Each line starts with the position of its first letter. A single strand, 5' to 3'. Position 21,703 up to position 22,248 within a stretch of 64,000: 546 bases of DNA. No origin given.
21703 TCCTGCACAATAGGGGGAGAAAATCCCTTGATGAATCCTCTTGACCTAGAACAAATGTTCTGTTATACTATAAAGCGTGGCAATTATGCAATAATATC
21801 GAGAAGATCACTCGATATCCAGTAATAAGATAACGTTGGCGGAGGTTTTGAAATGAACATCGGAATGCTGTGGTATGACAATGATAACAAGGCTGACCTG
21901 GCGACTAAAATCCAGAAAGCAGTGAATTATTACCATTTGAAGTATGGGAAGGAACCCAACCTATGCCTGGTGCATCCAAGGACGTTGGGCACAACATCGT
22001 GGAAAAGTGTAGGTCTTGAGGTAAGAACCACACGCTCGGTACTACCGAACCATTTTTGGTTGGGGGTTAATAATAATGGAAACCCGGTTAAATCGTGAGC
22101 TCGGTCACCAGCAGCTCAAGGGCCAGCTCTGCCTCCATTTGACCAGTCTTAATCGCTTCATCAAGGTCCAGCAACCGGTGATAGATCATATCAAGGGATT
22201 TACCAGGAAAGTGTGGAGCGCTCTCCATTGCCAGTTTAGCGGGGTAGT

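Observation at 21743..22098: Second copy of the same promoter-operator module controls an 81-aa orphan ORF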

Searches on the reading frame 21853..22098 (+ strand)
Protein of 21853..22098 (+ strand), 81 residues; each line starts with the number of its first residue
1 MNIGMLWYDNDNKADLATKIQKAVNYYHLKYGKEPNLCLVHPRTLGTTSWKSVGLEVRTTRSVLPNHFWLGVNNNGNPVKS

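Call 8: search_protein_families(library=pfam, proteins=[window:21853-22095:+], max_evalue=1)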
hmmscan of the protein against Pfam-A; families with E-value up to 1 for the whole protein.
window:21853-22095:+ (81 aa): 0 families

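Call 9: search_protein_families(library=ncbifam, proteins=[window:21853-22095:+], max_evalue=1)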
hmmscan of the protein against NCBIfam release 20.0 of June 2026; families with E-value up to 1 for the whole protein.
window:21853-22095:+ (81 aa): 0 families
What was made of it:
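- On SOS cell-division inhibitors (SulA; YneA/ChiZ LysM type; SosA/DivS/SidA membrane peptides): No NCBIfam family (call 9).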

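Call 10: find_homologous_proteins(query=window:21853-22095:+, max_evalue=0.01)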
Query window:21853-22095:+ (81 aa): 206 proteins with E <= 0.01 among 206 candidates; the best 120 are listed.
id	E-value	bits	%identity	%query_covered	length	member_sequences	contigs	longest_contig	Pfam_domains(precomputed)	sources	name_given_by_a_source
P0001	9.1e-50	184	99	100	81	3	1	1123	-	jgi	jgi:hypothetical protein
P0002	3.2e-46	173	93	100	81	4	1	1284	-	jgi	jgi:threonyl-tRNA synthetase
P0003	1.5e-45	170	91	100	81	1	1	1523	-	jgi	jgi:hypothetical protein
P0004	1.1e-44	168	88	100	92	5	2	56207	-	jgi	jgi:hypothetical protein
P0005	1.7e-43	164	86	99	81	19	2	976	-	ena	-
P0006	6.0e-42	159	85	100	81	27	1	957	-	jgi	jgi:hypothetical protein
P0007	1.5e-41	158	83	100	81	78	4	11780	-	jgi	jgi:hypothetical protein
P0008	1.9e-41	157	84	100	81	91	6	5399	-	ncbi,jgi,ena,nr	ncbi:MAG: hypothetical protein A2032_03245 [Chloroflexi bacterium RBG_19FT_COMBO_49_13]|nr:MAG: hypo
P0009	8.4e-41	155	84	100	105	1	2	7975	-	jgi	jgi:hypothetical protein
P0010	2.1e-40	154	83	100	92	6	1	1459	-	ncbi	-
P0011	3.0e-40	154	81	99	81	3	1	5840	-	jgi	-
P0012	7.0e-40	152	83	100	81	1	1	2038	-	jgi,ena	jgi:hypothetical protein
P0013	1.1e-39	152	78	100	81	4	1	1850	-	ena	-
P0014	1.9e-39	151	78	100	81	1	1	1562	-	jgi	-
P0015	2.6e-39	151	83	100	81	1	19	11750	-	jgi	jgi:hypothetical protein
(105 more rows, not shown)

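Call 13: find_related_loci(query=A1, collection=genome_contigs, flank=4000)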
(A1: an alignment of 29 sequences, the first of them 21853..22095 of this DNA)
Query A1 (81 aa) in genome_contigs; peptide patterns used: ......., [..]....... (x = any residue, [..] = any of these).
587 stretches matched a pattern; 541 encode a relative of the query (tblastn E <= 1e-3); the best 80 are kept; 80 distinct loci.
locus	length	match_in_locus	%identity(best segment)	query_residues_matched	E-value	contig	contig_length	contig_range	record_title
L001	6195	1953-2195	90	1-81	4e-49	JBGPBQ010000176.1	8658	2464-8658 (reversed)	MAG: Anaerolineae bacterium isolate OBJ_0618_130150_101 k141_453271_length_8658_cov_9.0000, whole genome shotgun sequenc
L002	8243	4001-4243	90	1-81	1e-48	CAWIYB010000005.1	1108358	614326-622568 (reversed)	MAG: uncultured Chloroflexia bacterium isolate MFD05942.bin.1.129 genome assembly, contig: contig_65069, whole genome sh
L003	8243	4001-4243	89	1-81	4e-48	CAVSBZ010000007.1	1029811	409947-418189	MAG: uncultured Chloroflexia bacterium isolate MFD02979.bin.1.145 genome assembly, contig: contig_67307, whole genome sh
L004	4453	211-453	86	1-81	1e-47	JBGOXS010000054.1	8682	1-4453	MAG: Anaerolineae bacterium isolate OBJ_0618_130150_61 k141_7662899_length_8682_cov_12.0083, whole genome shotgun sequen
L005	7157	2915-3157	88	1-81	1e-47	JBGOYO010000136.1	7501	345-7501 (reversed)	MAG: Anaerolineae bacterium isolate OBJ_0618_130150_41 k141_3334739_length_7501_cov_18.6095, whole genome shotgun sequen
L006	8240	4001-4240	86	1-80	4e-46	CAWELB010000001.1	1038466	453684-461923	MAG: uncultured Chloroflexia bacterium isolate MFD05942.bin.1.323 genome assembly, contig: contig_15811, whole genome sh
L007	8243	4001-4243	85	1-81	5e-45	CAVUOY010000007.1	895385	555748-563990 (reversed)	MAG: uncultured Chloroflexia bacterium isolate MFD05942.bin.2.106 genome assembly, contig: contig_14796, whole genome sh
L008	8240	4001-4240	85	1-80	1e-44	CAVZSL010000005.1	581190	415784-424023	MAG: uncultured Chloroflexia bacterium isolate MFD00709.bin.2.114 genome assembly, contig: contig_29496, whole genome sh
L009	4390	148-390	80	1-81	7e-44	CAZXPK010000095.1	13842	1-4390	MAG TPA_asm: uncultured Anaerolineaceae bacterium isolate binchicken_co33_109 genome assembly, contig: NODE_5163_length_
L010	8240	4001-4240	83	1-80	6e-44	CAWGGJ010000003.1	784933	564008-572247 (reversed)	MAG: uncultured Chloroflexia bacterium isolate MFD02979.bin.1.144 genome assembly, contig: contig_23929, whole genome sh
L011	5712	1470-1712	81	1-81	1e-43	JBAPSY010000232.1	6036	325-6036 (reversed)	MAG: Anaerolineales bacterium isolate MFD02339_ilm_asm_bin15 k127_147855, whole genome shotgun sequence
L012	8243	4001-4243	83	1-81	2e-43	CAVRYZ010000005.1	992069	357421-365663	MAG: uncultured Chloroflexia bacterium isolate MFD05942.bin.2.86 genome assembly, contig: contig_3979, whole genome shot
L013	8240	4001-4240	83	1-80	6e-43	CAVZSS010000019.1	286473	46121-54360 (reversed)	MAG: uncultured Chloroflexia bacterium isolate MFD00709.bin.3.105 genome assembly, contig: contig_24599, whole genome sh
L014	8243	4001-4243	81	1-81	5e-43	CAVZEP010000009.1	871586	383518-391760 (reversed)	MAG: uncultured Chloroflexia bacterium isolate MFD05942.bin.2.209 genome assembly, contig: contig_2097, whole genome sho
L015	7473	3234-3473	81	1-80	1e-42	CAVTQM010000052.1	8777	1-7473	MAG: uncultured Chloroflexia bacterium isolate MFD00709.bin.2.142 genome assembly, contig: contig_57687, whole genome sh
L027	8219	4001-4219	62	1-73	7e-31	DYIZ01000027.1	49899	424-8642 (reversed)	MAG TPA_asm: Candidatus Aquidulcis sp. isolate FI88_58_10 Afr_mines_FI88_290_length_49899_cov_4_383918, whole genome sho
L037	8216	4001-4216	60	1-72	1e-28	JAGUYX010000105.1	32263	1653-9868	MAG: Anaerolineales bacterium isolate DeMMO6_27 c_000000021364, whole genome shotgun sequence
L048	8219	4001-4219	62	1-73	4e-28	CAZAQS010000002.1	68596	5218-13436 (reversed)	MAG TPA_asm: uncultured Anaerolineaceae bacterium isolate SRP217488_co1_79 genome assembly, contig: NODE_96_length_68596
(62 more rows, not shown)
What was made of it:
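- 541 species genomes encode a relative (call 13).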

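Call 21: search_protein_families(library=pfam, proteins=[L048:3030-3983:+, L027:3044-3973:+, L037:3457-3957:+], max_evalue=1)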
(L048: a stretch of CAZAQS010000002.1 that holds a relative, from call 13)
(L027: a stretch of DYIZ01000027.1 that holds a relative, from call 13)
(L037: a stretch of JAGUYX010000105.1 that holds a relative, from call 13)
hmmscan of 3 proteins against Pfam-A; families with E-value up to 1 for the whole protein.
L048:3030-3983:+ (318 aa): 10 families
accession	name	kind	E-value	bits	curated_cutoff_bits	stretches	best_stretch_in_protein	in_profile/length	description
PF01580.24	FtsK_SpoIIIE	-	3.6e-11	43.4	24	1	98-199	20-121/221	FtsK/SpoIIIE family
PF13401.12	AAA_22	-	4.1e-05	24.4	27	1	116-229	3-104/130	AAA domain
PF24883.2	NPHP3_N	-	5.2e-05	23.9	24.8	2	115-141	19-45/164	Nephrocystin 3, N-terminal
PF13191.12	AAA_16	-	0.00013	23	32.6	1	114-220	20-143/167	AAA ATPase domain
PF05729.18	NACHT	-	0.00071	19.9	26.7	1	122-228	4-109/167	NACHT domain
PF13245.12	AAA_19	-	0.0071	17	25.1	1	118-229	11-114/134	AAA domain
PF00004.35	AAA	-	0.07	14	21.2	1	121-221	1-73/131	ATPase family associated with various cellular activities (AAA)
PF20720.3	nSTAND3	-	0.083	13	27.2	1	119-140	18-39/155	Novel STAND NTPase 3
PF07728.20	AAA_5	-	0.18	12.2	22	1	121-140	2-21/139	AAA domain (dynein-related subfamily)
PF10412.15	TrwB_AAD_bind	-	0.27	10.5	20.5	0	118-141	15-38/387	Type IV secretion-system coupling protein DNA-binding domain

L027:3044-3973:+ (310 aa): 5 families
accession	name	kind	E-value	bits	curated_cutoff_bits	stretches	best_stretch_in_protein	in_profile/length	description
PF01580.24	FtsK_SpoIIIE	-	8.2e-06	25.9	24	1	115-196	39-120/221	FtsK/SpoIIIE family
PF13191.12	AAA_16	-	0.0039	18.1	32.6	1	110-141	18-49/167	AAA ATPase domain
PF13401.12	AAA_22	-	0.0057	17.4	27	1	116-229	5-107/130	AAA domain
PF05621.17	TniB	-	0.034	14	22.4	1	114-161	33-80/189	Bacterial TniB protein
PF13173.12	AAA_14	-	0.14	12.6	27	1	119-145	5-28/129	AAA domain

L037:3457-3957:+ (167 aa): 2 families
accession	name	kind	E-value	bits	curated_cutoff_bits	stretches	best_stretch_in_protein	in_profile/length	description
PF24029.1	DUF7340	-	0.042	14.1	27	1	128-156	21-49/62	Domain of unknown function (DUF7340)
PF11253.13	DUF3052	-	0.045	14.1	22.7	1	111-162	74-123/125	Protein of unknown function (DUF3052)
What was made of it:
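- On FtsK/SpoIIIE family (the partner gene in relatives, not the 81-aa protein): The copies adjacent to the small gene in Anaerolineae hit PF01580 only weakly (E=4e-11 to 8e-6; call 21).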

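Call 22: predict_structure(alignment_id=A1)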
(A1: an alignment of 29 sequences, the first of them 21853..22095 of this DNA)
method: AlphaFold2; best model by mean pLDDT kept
length: 81 residues; sequences in the alignment: 29
mean_pLDDT: 78.0   pTM: 0.64
mean pLDDT of the five models: 78.0, 77.2, 56.7, 56.0, 55.0
residues with pLDDT >= 90: 0; 70-90: 63; 50-70: 15; < 50: 3
segments of 3 or more residues with pLDDT < 50: none
pLDDT, mean of each block of 10 residues (from residue 1): 72 79 87 87 74 80 86 64 40
secondary structure, 60 per line:
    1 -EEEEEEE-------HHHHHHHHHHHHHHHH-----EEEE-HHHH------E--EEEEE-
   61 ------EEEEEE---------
elements in order: E2-8 H16-31 E37-40 H42-45 E55-59 E67-72

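Call 25: search_protein_representatives(alignment_id=A1)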
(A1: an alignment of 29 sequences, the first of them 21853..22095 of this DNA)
Query: 29 sequences, 81 profile positions. Proteins with E-value up to 0.001 (for the whole library): 2116; up to 1e-10: 951; up to 1e-30: 3. The best 150 are listed.
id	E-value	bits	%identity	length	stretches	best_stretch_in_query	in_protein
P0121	2.6e-33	130.1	-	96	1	1-78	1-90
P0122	2.2e-32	127.2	-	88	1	1-77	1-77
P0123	5.8e-31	122.6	-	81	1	1-78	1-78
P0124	1.3e-30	121.5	-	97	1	1-78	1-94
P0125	3.0e-30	120.3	-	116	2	1-49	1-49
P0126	2.5e-29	117.4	-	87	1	1-78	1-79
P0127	1.4e-28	115.0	-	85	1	1-76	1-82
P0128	1.5e-28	114.9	-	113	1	1-74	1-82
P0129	1.8e-28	114.6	-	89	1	1-76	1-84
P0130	9.4e-28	112.3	-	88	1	1-78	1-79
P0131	2.0e-27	111.3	-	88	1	1-78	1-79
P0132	4.8e-27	110.0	-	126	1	3-77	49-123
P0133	5.4e-27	109.9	-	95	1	1-76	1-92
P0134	5.7e-27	109.8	-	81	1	1-77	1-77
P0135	1.1e-26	108.9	-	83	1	1-80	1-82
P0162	9.2e-24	99.5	-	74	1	1-71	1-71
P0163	9.9e-24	99.4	-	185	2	1-52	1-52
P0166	1.2e-23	99.2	-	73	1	1-75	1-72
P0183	5.9e-23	97.0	-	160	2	1-48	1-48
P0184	6.1e-23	96.9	-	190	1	1-77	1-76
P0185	6.5e-23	96.8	-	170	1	1-76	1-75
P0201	3.2e-22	94.6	-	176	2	1-75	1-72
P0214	1.2e-21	92.8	-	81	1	1-76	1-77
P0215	1.2e-21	92.8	-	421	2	1-77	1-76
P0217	1.5e-21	92.4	-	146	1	1-78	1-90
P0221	1.8e-21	92.2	-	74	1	1-70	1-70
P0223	2.0e-21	92.0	-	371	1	1-76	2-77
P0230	3.6e-21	91.2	-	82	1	1-74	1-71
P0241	8.6e-21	90.0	-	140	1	1-76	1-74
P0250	1.7e-20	89.1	-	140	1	1-74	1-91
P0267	7.7e-20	87.0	-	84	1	1-76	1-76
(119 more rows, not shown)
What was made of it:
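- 2116 clusters at 50% identity match the profile (call 25).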

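Call 26: search_protein_families(library=pfam, proteins=[P0215, P0223, P0184, P0185, P0163, P0201, P0183, P0217, P0241, P0250], max_evalue=0.01)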
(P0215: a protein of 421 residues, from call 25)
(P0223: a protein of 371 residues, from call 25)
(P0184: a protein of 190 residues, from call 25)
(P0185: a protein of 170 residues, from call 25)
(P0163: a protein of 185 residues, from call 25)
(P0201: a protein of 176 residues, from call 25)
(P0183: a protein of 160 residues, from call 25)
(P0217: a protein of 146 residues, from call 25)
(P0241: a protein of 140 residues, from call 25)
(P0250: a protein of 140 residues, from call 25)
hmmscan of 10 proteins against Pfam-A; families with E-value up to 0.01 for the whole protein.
P0215 (421 aa): 0 families

P0223 (371 aa): 0 families

P0184 (190 aa): 0 families

P0185 (170 aa): 0 families

P0163 (185 aa): 0 families

P0201 (176 aa): 1 family
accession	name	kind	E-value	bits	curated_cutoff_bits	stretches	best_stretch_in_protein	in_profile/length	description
PF01541.30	GIY-YIG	-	0.0061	17.3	22.6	0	85-149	10-74/78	GIY-YIG catalytic domain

P0183 (160 aa): 0 families

P0217 (146 aa): 0 families

P0241 (140 aa): 0 families

P0250 (140 aa): 0 families
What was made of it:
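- One member is fused to a weak GIY-YIG-like nuclease domain (P0201, E=0.006; call 26).
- Tried and rejected: The only hit was one sub-threshold GIY-YIG match (call 26).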

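Call 29: fold_search(model_id=the predicted structure, library=pdb)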
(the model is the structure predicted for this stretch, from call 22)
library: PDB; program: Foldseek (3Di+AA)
matches with E <= 10: 122; with E <= 0.001: 0
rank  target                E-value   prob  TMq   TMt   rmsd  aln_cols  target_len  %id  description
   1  8cfa_B                8.4e-01  0.57  0.55  0.21   4.1        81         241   18  HK97 Prohead II as part of a DNA packaging complex (released 2023-05-24)
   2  9h1k_A                9.7e-01  0.07  0.27  0.11   9.0        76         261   12  RlmR 23S rRNA methyltransferase from Thermus thermophilus in complex with rRNA and S-adenosyl-L-homocysteine (SAH) (released 2025-04-23)
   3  1ohg_A                1.1e+00  0.33  0.52  0.18   4.6        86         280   19  STRUCTURE OF THE DSDNA BACTERIOPHAGE HK97 MATURE EMPTY CAPSID (released 2003-12-11)
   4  2fs3_A                1.2e+00  0.38  0.54  0.18   4.7        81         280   18  Bacteriophage HK97 K169Y Head I (released 2006-02-07)
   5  8cfa_A                1.3e+00  0.25  0.49  0.20   5.1        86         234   16  HK97 Prohead II as part of a DNA packaging complex (released 2023-05-24)
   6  9kmh_aj               1.4e+00  0.20  0.41  0.13   5.6        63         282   10  The Composite Cryo-EM Structure of the Portal Vertex of Bacteriophage FCWL1 (released 2025-01-22)
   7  8cfa_D                1.6e+00  0.30  0.52  0.20   5.3        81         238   17  HK97 Prohead II as part of a DNA packaging complex (released 2023-05-24)
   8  2ft1_G                1.7e+00  0.35  0.56  0.20   3.9        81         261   20  Bacteriophage HK97 Head II (released 2006-02-07)
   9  3bjq_J                1.7e+00  0.15  0.45  0.15   7.7        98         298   17  CRYSTAL STRUCTURE OF A PHAGE-RELATED PROTEIN (BB3626) FROM BORDETELLA BRONCHISEPTICA RB50 AT 2.05 A RESOLUTION (released 2007-12-18)
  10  6yxy_EE               1.8e+00  0.06  0.31  0.09   5.5        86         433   15  State B of the Trypanosoma brucei mitoribosomal large subunit assembly intermediate (released 2020-10-14)
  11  9kmg_G                1.9e+00  0.16  0.52  0.17   6.5        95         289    9  Cryo-EM Structure of Bacteriophage FCWL1 Capsid (released 2025-01-22)
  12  3qpr_B                2.0e+00  0.21  0.53  0.20   4.7        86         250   19  HK97 Prohead I encapsidating inactive virally encoded protease (released 2011-03-30)
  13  9kmg_A                2.2e+00  0.13  0.39  0.12   4.6        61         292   11  Cryo-EM Structure of Bacteriophage FCWL1 Capsid (released 2025-01-22)
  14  8cfa_G                2.5e+00  0.15  0.48  0.19   5.5        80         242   14  HK97 Prohead II as part of a DNA packaging complex (released 2023-05-24)
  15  9kmg_D                2.5e+00  0.14  0.47  0.15   6.1        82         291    8  Cryo-EM Structure of Bacteriophage FCWL1 Capsid (released 2025-01-22)
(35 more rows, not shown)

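Call 34: search_protein_families(library=phrogs, proteins=[window:21853-22095:+, L048:3030-3983:+, L027:3044-3973:+], max_evalue=0.1)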
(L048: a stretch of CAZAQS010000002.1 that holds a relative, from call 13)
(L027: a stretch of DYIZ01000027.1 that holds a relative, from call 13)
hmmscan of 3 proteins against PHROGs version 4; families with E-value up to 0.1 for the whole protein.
window:21853-22095:+ (81 aa): 0 families

L048:3030-3983:+ (318 aa): 3 families
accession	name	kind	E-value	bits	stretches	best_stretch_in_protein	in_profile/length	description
phrog_1358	-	moron, auxiliary metabolic gene and host takeover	2.3e-09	36.3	1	81-198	571-682/1382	FtsK/SpoIIIE-like protein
phrog_3551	-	moron, auxiliary metabolic gene and host takeover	0.00032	19.8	1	98-197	418-514/758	FtsK/SpoIIIE-like protein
phrog_14322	-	unknown function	0.025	14.9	1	111-141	219-249/398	-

L027:3044-3973:+ (310 aa): 1 family
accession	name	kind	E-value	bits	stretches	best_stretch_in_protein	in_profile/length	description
phrog_1358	-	moron, auxiliary metabolic gene and host takeover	0.0058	15.1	1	93-192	582-678/1382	FtsK/SpoIIIE-like protein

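Call 35: search_protein_families(library=padloc, proteins=[window:21853-22095:+, L048:3030-3983:+, L027:3044-3973:+], max_evalue=0.1)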
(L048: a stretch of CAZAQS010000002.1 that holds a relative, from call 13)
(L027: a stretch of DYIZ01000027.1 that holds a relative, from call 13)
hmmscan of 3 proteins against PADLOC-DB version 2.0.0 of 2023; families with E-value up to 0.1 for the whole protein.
window:21853-22095:+ (81 aa): 0 families

L048:3030-3983:+ (318 aa): 9 families
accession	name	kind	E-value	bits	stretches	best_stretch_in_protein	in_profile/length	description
PDLC04140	mad8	-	1.3e-05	22.9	1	96-152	2-61/314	mads_8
PDLC02806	SspH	-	3.5e-05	19.4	1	96-197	1508-1617/1766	SspH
PDLC02804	SspH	-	0.0015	14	1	93-191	1310-1407/1561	SspH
PDLC00114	GajB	-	0.0028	14.3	1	117-158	19-60/635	UrvD helicase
PDLC03802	RTasHel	-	0.0075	13.1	1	118-159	18-58/675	DRT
PDLC00132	GajB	-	0.0088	12.7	1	118-159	16-55/625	UrvD helicase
PDLC04702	PDC-M54A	-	0.018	10.5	1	116-137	315-336/1621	-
PDLC00130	GajB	-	0.022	11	1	119-161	16-58/589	UrvD helicase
PDLC00117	GajB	-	0.043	10.3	1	118-159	27-68/604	UrvD helicase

L027:3044-3973:+ (310 aa): 2 families
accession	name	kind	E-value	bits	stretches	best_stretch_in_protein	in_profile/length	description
PDLC04140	mad8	-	2.9e-12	44.7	2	96-188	4-100/314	mads_8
PDLC04985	PDC-S27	-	0.039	10.8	1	121-216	30-113/484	-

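Call 36: search_protein_families(library=ncbifam, proteins=[L048:3030-3983:+, L027:3044-3973:+], max_evalue=0.1)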
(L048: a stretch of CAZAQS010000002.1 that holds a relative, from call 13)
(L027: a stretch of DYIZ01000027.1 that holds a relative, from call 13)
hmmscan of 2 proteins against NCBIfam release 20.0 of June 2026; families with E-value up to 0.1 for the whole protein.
L048:3030-3983:+ (318 aa): 8 families
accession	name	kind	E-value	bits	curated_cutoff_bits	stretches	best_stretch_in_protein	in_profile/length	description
TIGR03925.1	T7SS_EccC_b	equivalog_domain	1.5e-09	36.7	346.55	1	108-199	67-158/564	type VII secretion protein EccCb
TIGR03928.1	T7_EssCb_Firm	equivalog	0.00023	18.9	778.4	1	113-199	805-892/1296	type VII secretion protein EssC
NF058535.1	antiphage_EruA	equivalog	0.0026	15.9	1000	0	116-137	22-43/1318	NACHT domain-containing antiphage protein EruA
TIGR03924.1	T7SS_EccC_a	equivalog_domain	0.012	14.3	509.15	1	96-161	424-493/673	type VII secretion protein EccCa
NF045975.1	VirB4_plasma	equivalog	0.024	12.3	590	1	97-146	490-543/894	Mbov_0397 family ICE element conjugal transfer ATPase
NF005378.0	PRK06921.1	subfamily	0.056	12.5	207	1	116-139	115-138/266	hypothetical protein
NF008169.0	PRK10917.2-3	equivalog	0.068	11.7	555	0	109-138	241-270/610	ATP-dependent DNA helicase RecG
NF010284.0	PRK13724.1-6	equivalog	0.1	12.8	176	0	111-143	66-97/106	conjugal transfer protein TrbD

L027:3044-3973:+ (310 aa): 3 families
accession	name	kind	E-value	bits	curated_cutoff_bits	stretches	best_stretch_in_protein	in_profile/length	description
TIGR03925.1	T7SS_EccC_b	equivalog_domain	3.9e-09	35.3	346.55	2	115-169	75-129/564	type VII secretion protein EccCb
TIGR03928.1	T7_EssCb_Firm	equivalog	0.0041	14.7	778.4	1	117-250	1097-1236/1296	type VII secretion protein EssC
TIGR03743.1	SXT_TraD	subfamily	0.021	13.3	366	0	87-137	144-196/636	conjugative transfer system coupling protein TraD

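Call 38: find_homologous_proteins(query=A2, max_evalue=0.001)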
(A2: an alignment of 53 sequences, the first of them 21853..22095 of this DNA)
Query A2 (53 sequences) (81 aa, profile of the alignment): 2437 proteins with E <= 0.001 among 2905 candidates; the best 120 are listed.
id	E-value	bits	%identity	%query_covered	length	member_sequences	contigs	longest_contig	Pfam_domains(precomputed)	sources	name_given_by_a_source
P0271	5.6e-33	131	57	95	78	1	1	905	-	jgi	jgi:hypothetical protein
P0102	6.6e-33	131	66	90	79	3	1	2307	-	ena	-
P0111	9.2e-33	130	66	90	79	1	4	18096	-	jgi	jgi:hypothetical protein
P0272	9.9e-33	130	60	90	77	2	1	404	-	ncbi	-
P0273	1.1e-32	130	57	91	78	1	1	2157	-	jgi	-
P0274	1.5e-32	129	64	94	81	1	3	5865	-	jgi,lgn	jgi:hypothetical protein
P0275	1.9e-32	129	60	90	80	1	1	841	-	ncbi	-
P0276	2.0e-32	129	54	96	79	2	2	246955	-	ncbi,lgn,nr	ncbi:MAG: hypothetical protein HPY45_05870 [Anaerolineae bacterium]|nr:hypothetical protein [Anaerol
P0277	2.0e-32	129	61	91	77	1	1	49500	-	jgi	jgi:hypothetical protein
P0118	2.2e-32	129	63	96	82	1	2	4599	-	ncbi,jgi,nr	ncbi:MAG: hypothetical protein EHM70_13365 [Chloroflexota bacterium]|nr:MAG: hypothetical protein EH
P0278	2.3e-32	129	66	95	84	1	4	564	-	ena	-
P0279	2.9e-32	129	63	94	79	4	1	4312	-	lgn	-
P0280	2.9e-32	129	58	91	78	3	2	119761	-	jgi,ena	jgi:hypothetical protein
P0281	3.4e-32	128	59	93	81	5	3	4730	-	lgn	-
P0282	3.6e-32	128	60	95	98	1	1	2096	-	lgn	-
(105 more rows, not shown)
